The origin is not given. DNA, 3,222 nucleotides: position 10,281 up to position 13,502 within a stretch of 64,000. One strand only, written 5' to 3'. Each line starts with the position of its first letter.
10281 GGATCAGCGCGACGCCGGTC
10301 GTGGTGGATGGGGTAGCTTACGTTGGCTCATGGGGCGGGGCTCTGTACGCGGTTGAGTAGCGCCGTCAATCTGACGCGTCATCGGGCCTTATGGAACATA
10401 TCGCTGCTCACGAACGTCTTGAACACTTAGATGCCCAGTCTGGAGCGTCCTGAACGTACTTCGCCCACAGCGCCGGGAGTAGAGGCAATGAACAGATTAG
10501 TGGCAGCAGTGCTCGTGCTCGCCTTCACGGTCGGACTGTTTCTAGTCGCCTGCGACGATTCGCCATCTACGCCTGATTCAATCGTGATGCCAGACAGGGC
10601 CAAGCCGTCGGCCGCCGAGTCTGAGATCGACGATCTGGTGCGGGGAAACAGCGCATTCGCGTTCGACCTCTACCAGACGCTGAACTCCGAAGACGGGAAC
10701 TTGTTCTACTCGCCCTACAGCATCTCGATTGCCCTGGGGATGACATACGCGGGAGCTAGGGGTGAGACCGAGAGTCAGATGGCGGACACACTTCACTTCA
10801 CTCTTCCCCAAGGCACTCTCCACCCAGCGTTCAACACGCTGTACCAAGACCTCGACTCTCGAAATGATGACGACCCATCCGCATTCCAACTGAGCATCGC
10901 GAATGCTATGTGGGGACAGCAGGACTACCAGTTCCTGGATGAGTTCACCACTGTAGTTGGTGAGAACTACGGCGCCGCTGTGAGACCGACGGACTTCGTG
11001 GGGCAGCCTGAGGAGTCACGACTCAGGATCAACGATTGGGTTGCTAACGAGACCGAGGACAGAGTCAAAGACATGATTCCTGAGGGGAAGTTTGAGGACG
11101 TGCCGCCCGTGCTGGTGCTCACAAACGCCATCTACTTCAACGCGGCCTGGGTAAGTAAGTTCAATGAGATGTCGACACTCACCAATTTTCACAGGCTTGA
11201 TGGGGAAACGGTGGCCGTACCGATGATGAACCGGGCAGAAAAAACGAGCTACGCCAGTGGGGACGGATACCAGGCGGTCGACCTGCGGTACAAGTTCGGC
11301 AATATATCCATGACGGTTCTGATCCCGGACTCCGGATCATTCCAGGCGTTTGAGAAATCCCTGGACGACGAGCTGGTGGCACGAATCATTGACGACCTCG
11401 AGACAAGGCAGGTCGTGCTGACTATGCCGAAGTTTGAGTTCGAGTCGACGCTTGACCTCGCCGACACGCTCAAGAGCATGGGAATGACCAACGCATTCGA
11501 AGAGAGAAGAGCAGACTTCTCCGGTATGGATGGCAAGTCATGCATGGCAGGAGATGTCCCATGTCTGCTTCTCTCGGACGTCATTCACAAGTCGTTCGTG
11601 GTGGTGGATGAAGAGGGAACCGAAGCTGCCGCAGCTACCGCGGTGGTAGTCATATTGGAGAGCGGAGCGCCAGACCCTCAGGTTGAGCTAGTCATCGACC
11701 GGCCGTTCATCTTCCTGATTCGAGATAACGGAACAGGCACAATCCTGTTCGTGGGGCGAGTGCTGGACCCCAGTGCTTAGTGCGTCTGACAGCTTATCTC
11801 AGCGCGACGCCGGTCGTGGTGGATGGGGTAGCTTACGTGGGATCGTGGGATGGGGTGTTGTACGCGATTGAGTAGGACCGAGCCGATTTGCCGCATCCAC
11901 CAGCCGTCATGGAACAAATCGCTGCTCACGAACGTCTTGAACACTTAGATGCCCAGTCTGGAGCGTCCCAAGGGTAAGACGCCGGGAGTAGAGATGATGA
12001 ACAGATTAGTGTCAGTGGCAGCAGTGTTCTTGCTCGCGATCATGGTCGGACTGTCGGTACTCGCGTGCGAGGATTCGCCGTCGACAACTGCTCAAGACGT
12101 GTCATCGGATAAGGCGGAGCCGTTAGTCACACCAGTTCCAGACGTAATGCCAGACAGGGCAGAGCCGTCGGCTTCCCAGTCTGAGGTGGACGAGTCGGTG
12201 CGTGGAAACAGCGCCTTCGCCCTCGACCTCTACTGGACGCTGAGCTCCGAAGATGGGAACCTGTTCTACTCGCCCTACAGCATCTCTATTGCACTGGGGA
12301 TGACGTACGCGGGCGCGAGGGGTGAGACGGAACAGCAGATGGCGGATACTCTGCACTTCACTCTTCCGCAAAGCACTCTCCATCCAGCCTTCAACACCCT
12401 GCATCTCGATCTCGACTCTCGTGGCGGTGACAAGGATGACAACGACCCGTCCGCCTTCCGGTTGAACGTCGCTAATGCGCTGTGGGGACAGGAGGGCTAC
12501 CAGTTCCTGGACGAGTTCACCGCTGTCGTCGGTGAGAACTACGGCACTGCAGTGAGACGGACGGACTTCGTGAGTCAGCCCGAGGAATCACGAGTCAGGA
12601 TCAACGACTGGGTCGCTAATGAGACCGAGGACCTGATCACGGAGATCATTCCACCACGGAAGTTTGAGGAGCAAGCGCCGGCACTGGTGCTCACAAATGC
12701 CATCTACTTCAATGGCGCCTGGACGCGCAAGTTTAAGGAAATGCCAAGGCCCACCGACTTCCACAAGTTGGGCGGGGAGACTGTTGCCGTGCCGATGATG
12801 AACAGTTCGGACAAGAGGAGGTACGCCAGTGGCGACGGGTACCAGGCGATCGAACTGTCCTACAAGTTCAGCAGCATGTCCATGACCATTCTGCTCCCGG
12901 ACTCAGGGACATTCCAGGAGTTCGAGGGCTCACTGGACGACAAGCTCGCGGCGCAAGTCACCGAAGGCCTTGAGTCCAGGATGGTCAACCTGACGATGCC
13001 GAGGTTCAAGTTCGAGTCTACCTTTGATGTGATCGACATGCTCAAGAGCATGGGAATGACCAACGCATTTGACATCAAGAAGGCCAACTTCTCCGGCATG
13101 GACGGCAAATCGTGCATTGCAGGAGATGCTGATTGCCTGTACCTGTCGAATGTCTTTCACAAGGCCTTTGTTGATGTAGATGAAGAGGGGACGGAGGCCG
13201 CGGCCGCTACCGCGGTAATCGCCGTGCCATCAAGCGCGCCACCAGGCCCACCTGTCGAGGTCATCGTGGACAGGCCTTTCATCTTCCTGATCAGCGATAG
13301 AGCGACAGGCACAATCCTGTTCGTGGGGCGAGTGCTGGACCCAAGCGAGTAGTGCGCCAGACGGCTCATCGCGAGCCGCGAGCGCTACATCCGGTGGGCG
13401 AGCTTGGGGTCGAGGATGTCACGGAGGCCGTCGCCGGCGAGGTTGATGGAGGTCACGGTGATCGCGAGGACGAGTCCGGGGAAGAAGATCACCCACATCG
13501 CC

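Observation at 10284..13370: Tandem duplication of a serpin cassette (with a fossil of the upstream gene tail) and divergence concentrated in the reactive-centre loop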

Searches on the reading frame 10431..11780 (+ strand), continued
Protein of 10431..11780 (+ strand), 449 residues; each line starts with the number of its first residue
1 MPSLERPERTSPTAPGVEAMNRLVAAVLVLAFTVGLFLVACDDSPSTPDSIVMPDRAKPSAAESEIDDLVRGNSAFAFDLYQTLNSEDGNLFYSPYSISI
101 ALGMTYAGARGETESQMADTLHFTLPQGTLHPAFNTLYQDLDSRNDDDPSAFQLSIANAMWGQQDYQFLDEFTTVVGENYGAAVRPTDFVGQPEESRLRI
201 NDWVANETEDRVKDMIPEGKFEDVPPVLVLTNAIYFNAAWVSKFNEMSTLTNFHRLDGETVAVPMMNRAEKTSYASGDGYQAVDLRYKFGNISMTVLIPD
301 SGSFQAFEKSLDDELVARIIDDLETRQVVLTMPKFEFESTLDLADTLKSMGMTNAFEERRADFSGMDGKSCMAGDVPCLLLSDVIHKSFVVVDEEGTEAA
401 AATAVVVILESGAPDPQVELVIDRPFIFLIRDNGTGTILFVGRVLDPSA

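Call 24: search_solved_structures(query=window:10488-11780:+, max_evalue=1e-20, show_alignments=1)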
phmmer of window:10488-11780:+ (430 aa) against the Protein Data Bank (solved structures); distinct sequences matched with E-value up to 1e-20: 184 (the best 60 are shown).
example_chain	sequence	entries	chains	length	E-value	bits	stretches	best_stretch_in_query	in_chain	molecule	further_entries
8gxv_A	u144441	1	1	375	3.7e-69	237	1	54-428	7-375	Proteinase inhibitor I4 serpin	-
5cdx_A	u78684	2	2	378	8.5e-66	225.9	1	49-428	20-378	Conserpin | Conserpin in the latent state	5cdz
5ce0_A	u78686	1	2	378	3.1e-65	224.1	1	49-428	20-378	Native conserpin with Z-variant (E342K)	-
6ee5_A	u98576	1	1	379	6e-65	223.1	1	49-428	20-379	Conserpin-AATRCL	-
4zk0_A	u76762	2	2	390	8.7e-65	222.6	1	49-428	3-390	Serpin B4 | Serpin B3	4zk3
2zv6_A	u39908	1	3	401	9.2e-65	222.5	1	49-428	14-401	Serpin B3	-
4ga7_A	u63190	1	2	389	2e-62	214.8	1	46-428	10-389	Leukocyte elastase inhibitor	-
9j91_A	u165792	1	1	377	4.2e-61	210.4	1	56-424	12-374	Serine protease inhibitor 1 serpin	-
3kcg_I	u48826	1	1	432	7e-60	206.4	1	38-428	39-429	Antithrombin-III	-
2b4x_L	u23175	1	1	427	1.2e-59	205.7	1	38-428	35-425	Antithrombin-III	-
1ant_L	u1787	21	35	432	1.2e-59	205.6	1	38-428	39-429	ANTITHROMBIN | ANTITHROMBIN III | PROTEIN (ANTITHROMBIN-III)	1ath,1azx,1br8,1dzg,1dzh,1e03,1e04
2hij_I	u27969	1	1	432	1.7e-59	205.1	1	38-428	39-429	Antithrombin-III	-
1dzg_I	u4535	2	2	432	2.4e-59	204.6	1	38-428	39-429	ANTITHROMBIN-III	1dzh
2gd4_I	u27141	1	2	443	2.7e-59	204.5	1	38-428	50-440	Antithrombin-III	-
1oyh_I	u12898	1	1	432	4.7e-59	203.7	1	38-428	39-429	Antithrombin-III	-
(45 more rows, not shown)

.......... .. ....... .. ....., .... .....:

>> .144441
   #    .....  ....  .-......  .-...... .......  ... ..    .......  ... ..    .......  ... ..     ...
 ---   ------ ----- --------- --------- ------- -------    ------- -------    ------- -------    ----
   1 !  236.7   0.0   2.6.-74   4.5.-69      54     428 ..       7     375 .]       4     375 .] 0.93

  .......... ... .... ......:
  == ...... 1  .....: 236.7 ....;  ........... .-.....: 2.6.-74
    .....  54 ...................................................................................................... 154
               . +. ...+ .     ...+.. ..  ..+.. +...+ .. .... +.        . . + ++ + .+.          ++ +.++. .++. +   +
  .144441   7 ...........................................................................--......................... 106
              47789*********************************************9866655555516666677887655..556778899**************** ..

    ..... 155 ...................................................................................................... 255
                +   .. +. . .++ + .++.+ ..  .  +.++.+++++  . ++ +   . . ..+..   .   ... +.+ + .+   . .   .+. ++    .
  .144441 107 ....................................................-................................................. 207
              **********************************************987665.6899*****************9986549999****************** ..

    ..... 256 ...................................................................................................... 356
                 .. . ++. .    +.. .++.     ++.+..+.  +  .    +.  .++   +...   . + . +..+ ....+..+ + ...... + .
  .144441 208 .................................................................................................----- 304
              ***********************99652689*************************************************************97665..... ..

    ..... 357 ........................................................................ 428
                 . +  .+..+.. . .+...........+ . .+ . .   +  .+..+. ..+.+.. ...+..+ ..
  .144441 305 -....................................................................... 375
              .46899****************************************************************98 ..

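Call 29: search_protein_families(library=pfam, proteins=[L014:3386-3916:+, L014:3913-5358:+, L017:3221-3784:+, L017:3877-5955:+, L051:2468-3040:+, L051:3080-3787:+, L051:3858-5801:+, L003:7568-8374:-, L081:3544-5256:+], max_evalue=0.01)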
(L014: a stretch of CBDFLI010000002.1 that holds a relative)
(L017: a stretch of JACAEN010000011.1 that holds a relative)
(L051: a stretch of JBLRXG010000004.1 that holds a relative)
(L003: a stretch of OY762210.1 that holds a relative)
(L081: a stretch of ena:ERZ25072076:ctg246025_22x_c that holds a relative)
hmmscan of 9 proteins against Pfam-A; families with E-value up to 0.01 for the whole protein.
L014:3386-3916:+ (176 aa): 5 families
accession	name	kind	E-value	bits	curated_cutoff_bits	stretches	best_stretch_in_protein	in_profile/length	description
PF04542.20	Sigma70_r2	-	5.2e-14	52.2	24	1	23-88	2-69/71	Sigma-70 region 2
PF04545.22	Sigma70_r4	-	3.1e-13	49.5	24.1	1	118-167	1-50/50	Sigma-70, region 4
PF08281.18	Sigma70_r4_2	-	1.8e-12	47.1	25.7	1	113-165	2-54/54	Sigma-70, region 4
PF07638.17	Sigma70_ECF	-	2.6e-06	27.9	21.1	1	99-165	114-179/185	ECF sigma factor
PF06530.18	Phage_antitermQ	-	0.0074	16.7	26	0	118-170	59-111/118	Phage antitermination protein Q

L014:3913-5358:+ (481 aa): 1 family
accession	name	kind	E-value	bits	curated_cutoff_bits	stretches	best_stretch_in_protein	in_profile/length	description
PF14257.11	DUF4349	-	4.4e-52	177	27.7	2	183-345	1-164/213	Domain of unknown function (DUF4349)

L017:3221-3784:+ (187 aa): 4 families
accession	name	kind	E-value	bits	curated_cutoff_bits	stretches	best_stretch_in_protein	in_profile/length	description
PF04542.20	Sigma70_r2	-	8.7e-16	57.9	24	1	23-89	1-68/71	Sigma-70 region 2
PF08281.18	Sigma70_r4_2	-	3e-15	56.1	25.7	1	131-183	2-54/54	Sigma-70, region 4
PF04545.22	Sigma70_r4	-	1e-13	51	24.1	1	139-185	4-50/50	Sigma-70, region 4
PF07638.17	Sigma70_ECF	-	0.002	18.5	21.1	1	124-184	120-180/185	ECF sigma factor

L017:3877-5955:+ (692 aa): 1 family
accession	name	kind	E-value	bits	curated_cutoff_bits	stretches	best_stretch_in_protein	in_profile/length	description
PF09826.15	Beta_propel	-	1.5e-163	545.7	22.4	1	135-651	1-495/495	Beta propeller domain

L051:2468-3040:+ (190 aa): 4 families
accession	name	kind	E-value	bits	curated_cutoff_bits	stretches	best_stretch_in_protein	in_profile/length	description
PF08281.18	Sigma70_r4_2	-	5.1e-17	61.7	25.7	1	134-186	2-54/54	Sigma-70, region 4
PF04542.20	Sigma70_r2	-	4.8e-15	55.6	24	1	26-93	1-69/71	Sigma-70 region 2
PF04545.22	Sigma70_r4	-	1.3e-14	53.9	24.1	1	140-188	2-50/50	Sigma-70, region 4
PF07638.17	Sigma70_ECF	-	0.0055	17.1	21.1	1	126-189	119-182/185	ECF sigma factor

L051:3080-3787:+ (235 aa): 0 families

L051:3858-5801:+ (647 aa): 1 family
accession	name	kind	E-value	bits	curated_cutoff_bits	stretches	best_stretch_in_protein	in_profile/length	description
PF09826.15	Beta_propel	-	2.7e-167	558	22.4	1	83-600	1-495/495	Beta propeller domain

L003:7568-8374:- (268 aa): 0 families

L081:3544-5256:+ (570 aa): 27 families (the best 25 are shown)
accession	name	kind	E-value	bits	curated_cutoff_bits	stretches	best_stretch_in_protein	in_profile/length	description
PF00515.34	TPR_1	-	7.1e-104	336.3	27.8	14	439-471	2-34/34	Tetratricopeptide repeat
PF07719.23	TPR_2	-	4.8e-93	298.1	27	12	24-55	2-33/34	Tetratricopeptide repeat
PF13414.12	TPR_11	-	5.1e-88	289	26.8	10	30-71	1-42/42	TPR repeat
PF13181.12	TPR_8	-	3e-80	258.1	25.7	9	439-471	2-34/34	Tetratricopeptide repeat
PF13431.12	TPR_17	-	2.4e-68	221.2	24.4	6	114-145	2-33/34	Tetratricopeptide repeat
PF13432.12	TPR_16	-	2.9e-52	175.1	32.7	8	29-90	3-64/65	Tetratricopeptide repeat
PF13371.12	TPR_9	-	8e-45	151.2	35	6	33-92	5-64/73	Tetratricopeptide repeat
PF13428.12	TPR_14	-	3.3e-37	123.5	23.5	1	30-65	8-43/44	Tetratricopeptide repeat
PF13424.12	TPR_12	-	2.9e-28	98.3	30.1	2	159-222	3-74/77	Tetratricopeptide repeat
PF14559.12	TPR_19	-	1.8e-27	95.9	25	3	34-90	2-58/68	Tetratricopeptide repeat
PF12569.14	NatA_aux_su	-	5.3e-20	72.3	33.3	2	72-121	207-256/515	N-terminal acetyltransferase A, auxiliary subunit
PF13174.12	TPR_6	-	2.5e-17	62.7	26.3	0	373-399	2-28/33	Tetratricopeptide repeat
PF25575.1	TPR_BSK1_C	-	1.1e-16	61.2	42.2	0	27-89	46-109/118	Serine/threonine-protein kinase BSK1-like, TPR repeats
PF03704.23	BTAD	-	3.2e-12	47.4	22.1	1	492-568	48-124/146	Bacterial transcriptional activator domain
PF13429.12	TPR_15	-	2.8e-11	43.8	26.2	1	88-125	143-180/280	Tetratricopeptide repeat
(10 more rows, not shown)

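Call 57: predict_structure(alignment_id=A2)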
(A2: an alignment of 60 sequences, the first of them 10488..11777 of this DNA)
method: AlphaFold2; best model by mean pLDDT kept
length: 430 residues; sequences in the alignment: 60
mean_pLDDT: 62.8   pTM: 0.61
mean pLDDT of the five models: 62.8, 57.4, 56.3, 48.6, 44.2
residues with pLDDT >= 90: 51; 70-90: 123; 50-70: 113; < 50: 143
segments of 3 or more residues with pLDDT < 50: 1-55, 75-91, 101-116, 345-362, 364-395
pLDDT, mean of each block of 10 residues (from residue 1): 32 34 34 32 45 50 55 48 45 54 42 49 56 64 75 60 72 90 81 79 74 68 87 89 92 89 87 84 86 80 88 78 57 56 48 42 42 37 25 57 91 68 79
secondary structure, 60 per line:
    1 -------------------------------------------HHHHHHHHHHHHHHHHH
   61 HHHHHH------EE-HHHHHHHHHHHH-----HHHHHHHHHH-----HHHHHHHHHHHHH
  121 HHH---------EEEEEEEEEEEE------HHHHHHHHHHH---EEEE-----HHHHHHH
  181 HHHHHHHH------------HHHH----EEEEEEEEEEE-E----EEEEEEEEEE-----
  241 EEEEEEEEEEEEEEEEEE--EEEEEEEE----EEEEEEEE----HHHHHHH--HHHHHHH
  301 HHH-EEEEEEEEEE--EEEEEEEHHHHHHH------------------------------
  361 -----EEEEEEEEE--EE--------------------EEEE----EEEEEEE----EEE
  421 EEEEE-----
elements in order: H44-66 H76-87 H93-102 H108-123 E133-144 H151-161 E165-168 H174-188 H201-204 E209-219 E226-235 E241-258 E261-268 E273-280 H285-291 H294-303 E305-314 E317-323 H324-330 E366-374 E399-402 E407-413 E418-425

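Call 64: find_encoding_contigs(protein=P0001, flank=1000, max_places=3)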
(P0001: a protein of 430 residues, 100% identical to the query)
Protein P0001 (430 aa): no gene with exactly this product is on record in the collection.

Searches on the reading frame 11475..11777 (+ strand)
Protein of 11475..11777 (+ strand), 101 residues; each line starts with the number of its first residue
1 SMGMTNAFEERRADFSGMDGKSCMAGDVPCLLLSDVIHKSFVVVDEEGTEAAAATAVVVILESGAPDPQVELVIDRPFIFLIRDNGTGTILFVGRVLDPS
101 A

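Call 36: search_solved_structures(query=window:11475-11777:+, max_evalue=1e-8, show_alignments=5)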
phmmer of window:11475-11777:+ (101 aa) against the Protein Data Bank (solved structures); distinct sequences matched with E-value up to 1e-8: 69 (the best 60 are shown).
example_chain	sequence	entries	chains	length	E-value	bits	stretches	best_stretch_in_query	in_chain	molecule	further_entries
8gxv_A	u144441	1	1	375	7e-22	80.8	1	2-99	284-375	Proteinase inhibitor I4 serpin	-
2h4r_A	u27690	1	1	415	1.1e-16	64.2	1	1-98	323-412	Heterochromatin-associated protein MENT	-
4ga7_A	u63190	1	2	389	1.1e-16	64.1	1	2-99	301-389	Leukocyte elastase inhibitor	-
2dut_A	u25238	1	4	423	1.1e-16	64.1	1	1-98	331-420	Heterochromatin-associated protein MENT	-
9j91_A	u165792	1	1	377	8e-16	61.4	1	2-95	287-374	Serine protease inhibitor 1 serpin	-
5ncs_A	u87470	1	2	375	1.6e-15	60.5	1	30-96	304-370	Serpin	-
3fgq_A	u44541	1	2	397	3e-15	59.6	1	28-100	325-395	Neuroserpin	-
3f5n_A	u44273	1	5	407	3.1e-15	59.5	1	28-100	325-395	Neuroserpin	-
2vh4_A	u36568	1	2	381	6.9e-15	58.4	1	1-98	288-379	TENGPIN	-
2pef_A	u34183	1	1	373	7e-15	58.4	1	1-98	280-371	Serine protease inhibitor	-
2pee_A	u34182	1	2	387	7.8e-15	58.3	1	1-97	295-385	Serine protease inhibitor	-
2arq_A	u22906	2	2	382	5.3e-14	55.6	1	1-99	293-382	Plasminogen activator inhibitor-2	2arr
1by7_A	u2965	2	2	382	5.4e-14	55.6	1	1-99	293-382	PROTEIN (PLASMINOGEN ACTIVATOR INHIBITOR-2) | PLASMINOGEN ACTIVATOR INHIBITOR-2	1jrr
5cdx_A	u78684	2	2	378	6.5e-14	55.3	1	31-99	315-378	Conserpin | Conserpin in the latent state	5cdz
3ozq_A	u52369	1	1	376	6.8e-14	55.2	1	6-97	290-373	Serpin48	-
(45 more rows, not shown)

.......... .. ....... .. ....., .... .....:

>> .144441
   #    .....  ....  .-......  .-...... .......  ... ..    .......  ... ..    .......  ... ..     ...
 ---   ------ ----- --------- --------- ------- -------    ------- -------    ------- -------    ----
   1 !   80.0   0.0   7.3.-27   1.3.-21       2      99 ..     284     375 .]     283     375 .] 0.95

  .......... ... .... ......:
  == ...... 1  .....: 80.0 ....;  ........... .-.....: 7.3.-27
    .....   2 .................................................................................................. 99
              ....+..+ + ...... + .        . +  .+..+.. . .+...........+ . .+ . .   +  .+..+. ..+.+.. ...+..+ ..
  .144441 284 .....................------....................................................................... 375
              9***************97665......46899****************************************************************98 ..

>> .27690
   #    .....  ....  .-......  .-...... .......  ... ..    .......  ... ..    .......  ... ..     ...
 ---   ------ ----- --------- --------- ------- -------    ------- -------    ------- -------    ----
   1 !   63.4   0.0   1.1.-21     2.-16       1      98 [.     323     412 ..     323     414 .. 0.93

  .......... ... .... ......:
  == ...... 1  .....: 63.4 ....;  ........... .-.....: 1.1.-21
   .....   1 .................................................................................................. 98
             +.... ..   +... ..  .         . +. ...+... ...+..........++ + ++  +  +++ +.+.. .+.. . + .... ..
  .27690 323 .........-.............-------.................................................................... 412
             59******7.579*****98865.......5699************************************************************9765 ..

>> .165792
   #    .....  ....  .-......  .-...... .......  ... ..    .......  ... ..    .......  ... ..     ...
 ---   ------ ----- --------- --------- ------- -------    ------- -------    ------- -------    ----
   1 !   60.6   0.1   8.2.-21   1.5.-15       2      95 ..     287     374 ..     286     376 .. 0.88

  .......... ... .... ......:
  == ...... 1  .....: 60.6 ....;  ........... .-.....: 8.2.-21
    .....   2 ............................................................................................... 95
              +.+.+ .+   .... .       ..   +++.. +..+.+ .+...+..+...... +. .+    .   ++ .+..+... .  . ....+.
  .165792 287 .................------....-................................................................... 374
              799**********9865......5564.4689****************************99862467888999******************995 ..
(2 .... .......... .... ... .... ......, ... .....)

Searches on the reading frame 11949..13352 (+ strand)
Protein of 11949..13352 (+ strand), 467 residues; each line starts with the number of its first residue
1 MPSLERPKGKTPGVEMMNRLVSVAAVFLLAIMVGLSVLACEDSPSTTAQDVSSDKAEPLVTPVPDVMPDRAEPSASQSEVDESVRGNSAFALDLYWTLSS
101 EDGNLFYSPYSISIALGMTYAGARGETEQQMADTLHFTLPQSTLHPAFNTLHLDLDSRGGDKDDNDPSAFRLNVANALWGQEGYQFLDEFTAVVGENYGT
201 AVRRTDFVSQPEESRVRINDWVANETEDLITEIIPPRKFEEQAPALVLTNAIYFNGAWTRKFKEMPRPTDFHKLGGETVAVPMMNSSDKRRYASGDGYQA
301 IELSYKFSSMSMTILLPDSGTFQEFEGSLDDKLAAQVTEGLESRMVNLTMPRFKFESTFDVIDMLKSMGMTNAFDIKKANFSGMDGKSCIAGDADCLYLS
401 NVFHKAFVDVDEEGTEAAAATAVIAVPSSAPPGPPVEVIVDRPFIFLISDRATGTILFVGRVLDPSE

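Call 5: search_protein_families(library=pfam, proteins=[window:11949-13352:+])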
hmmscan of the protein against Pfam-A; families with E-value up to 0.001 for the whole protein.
window:11949-13352:+ (467 aa): 1 family
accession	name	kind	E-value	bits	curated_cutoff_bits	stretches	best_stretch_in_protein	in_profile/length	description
PF00079.25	Serpin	-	1.1e-107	360.9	27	1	86-465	2-370/370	Serpin (serine protease inhibitor)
